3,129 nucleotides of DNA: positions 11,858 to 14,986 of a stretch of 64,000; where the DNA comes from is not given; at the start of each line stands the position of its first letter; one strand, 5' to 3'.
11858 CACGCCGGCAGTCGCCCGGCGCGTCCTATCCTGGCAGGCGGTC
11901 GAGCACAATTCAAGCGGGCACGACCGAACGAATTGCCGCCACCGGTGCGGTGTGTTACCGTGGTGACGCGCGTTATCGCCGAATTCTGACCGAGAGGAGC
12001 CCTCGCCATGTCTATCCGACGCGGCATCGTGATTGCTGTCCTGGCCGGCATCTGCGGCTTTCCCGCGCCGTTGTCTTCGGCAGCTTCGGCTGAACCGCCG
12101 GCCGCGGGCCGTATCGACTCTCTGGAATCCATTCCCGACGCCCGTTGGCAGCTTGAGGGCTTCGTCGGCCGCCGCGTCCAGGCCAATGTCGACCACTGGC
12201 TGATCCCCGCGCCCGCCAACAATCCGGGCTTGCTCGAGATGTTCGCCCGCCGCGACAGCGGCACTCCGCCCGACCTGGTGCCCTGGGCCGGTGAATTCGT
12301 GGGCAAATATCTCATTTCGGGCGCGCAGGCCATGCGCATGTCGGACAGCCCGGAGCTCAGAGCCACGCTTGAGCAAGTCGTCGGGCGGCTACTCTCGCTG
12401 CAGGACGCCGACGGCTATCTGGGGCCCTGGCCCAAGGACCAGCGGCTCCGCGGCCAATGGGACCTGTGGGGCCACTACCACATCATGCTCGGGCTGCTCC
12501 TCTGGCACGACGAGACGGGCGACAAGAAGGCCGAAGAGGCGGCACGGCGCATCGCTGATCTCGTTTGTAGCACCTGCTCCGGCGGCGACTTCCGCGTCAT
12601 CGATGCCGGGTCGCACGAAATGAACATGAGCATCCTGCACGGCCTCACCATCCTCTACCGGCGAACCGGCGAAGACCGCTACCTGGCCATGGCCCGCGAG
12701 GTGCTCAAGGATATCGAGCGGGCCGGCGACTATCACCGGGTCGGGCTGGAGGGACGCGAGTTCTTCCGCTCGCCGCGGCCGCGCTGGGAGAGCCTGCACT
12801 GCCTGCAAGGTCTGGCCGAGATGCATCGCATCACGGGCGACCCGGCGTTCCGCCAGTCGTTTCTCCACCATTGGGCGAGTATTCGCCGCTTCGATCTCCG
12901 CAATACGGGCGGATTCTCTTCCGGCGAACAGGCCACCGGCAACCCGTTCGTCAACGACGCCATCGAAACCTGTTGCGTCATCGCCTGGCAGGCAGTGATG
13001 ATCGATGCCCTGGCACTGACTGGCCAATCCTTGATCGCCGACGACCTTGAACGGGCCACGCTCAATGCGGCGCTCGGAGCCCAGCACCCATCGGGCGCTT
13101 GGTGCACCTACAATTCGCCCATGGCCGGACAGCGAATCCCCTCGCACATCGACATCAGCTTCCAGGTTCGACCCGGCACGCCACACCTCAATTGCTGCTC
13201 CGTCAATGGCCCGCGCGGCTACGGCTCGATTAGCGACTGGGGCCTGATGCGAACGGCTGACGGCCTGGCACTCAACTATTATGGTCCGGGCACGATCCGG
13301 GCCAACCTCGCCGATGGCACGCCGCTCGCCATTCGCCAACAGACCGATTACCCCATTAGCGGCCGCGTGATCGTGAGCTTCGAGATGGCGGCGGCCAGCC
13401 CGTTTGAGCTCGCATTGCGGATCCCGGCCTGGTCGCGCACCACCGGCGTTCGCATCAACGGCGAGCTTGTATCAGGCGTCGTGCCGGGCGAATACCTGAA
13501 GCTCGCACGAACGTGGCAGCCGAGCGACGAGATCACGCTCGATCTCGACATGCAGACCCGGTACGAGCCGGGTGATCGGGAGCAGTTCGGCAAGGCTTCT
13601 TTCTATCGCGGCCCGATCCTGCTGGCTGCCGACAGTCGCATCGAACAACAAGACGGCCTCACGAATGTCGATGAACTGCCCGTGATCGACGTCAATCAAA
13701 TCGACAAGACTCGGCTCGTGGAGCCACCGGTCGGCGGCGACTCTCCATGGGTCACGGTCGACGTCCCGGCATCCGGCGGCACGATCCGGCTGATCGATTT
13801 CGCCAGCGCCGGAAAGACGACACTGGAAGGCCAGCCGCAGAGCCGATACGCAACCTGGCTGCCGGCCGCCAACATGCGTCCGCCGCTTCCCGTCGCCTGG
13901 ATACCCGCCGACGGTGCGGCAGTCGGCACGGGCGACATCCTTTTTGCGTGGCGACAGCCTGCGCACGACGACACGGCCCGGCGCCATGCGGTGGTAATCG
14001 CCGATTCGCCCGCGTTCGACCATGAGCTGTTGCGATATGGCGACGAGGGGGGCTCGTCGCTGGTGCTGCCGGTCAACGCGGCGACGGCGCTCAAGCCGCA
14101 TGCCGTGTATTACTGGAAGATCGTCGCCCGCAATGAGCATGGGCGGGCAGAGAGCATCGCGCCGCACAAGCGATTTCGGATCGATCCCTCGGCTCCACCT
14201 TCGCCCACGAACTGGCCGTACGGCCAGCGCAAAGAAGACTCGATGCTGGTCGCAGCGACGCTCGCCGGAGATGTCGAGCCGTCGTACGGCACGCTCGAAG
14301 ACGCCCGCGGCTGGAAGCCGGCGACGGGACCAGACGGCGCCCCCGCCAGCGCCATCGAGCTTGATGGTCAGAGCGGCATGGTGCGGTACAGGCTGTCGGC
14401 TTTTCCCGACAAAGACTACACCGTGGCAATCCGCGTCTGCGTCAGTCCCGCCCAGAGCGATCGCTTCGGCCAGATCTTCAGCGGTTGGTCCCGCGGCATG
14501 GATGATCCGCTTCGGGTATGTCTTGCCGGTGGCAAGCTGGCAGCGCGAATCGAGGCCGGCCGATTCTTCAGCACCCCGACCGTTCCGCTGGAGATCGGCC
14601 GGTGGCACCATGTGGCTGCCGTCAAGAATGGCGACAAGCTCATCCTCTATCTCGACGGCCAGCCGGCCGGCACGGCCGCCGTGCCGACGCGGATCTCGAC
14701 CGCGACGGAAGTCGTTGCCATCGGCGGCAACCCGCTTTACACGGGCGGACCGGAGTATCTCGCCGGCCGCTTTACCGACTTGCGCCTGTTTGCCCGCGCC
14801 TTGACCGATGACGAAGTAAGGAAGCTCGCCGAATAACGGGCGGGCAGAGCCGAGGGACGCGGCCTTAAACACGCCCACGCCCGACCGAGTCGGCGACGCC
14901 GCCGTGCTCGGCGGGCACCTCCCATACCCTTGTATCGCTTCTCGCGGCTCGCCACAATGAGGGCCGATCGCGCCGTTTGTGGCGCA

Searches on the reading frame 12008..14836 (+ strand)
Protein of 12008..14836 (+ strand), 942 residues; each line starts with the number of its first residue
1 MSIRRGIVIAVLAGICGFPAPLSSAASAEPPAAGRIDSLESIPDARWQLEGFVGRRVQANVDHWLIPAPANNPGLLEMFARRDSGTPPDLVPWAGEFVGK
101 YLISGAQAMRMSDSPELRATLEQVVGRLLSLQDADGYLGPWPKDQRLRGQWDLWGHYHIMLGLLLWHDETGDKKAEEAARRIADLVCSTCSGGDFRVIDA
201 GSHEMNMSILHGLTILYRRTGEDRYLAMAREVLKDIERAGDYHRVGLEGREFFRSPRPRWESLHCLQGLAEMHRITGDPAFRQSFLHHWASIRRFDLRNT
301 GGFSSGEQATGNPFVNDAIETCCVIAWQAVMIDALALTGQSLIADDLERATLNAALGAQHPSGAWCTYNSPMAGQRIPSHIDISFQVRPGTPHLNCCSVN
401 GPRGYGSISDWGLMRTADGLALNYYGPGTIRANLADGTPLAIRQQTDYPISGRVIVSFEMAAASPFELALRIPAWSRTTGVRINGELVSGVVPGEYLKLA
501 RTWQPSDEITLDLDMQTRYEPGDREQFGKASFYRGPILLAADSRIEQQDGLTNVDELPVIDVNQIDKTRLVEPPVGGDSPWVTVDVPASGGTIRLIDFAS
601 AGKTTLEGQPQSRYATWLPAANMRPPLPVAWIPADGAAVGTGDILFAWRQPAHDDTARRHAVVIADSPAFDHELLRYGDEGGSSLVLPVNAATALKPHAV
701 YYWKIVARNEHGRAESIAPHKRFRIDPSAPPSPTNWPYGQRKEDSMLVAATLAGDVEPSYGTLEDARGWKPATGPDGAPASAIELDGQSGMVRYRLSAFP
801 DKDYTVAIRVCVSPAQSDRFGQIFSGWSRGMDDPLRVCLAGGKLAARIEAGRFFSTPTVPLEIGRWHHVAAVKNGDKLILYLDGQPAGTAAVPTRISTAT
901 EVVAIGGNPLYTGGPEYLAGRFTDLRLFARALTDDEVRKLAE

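Call 70: search_protein_families(library=pfam, proteins=[window:12008-14836:+], max_evalue=0.0001)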
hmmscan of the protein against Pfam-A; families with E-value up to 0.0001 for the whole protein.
window:12008-14836:+ (942 aa): 3 families
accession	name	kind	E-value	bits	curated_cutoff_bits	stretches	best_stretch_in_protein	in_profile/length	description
PF07944.18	Beta-AFase-like_GH127_cat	-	2.7e-33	115.9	24.9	1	90-405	52-371/376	Beta-L-arabinofuranosidase, GH127 catalytic domain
PF20736.2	Glyco_hydro127M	-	8.3e-20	71.2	24.2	1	420-515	2-95/95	Beta-L-arabinofuranosidase, GH127 middle domain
PF13385.13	Laminin_G_3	-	3.3e-18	66.7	27.6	1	788-937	3-150/151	Concanavalin A-like lectin/glucanases superfamily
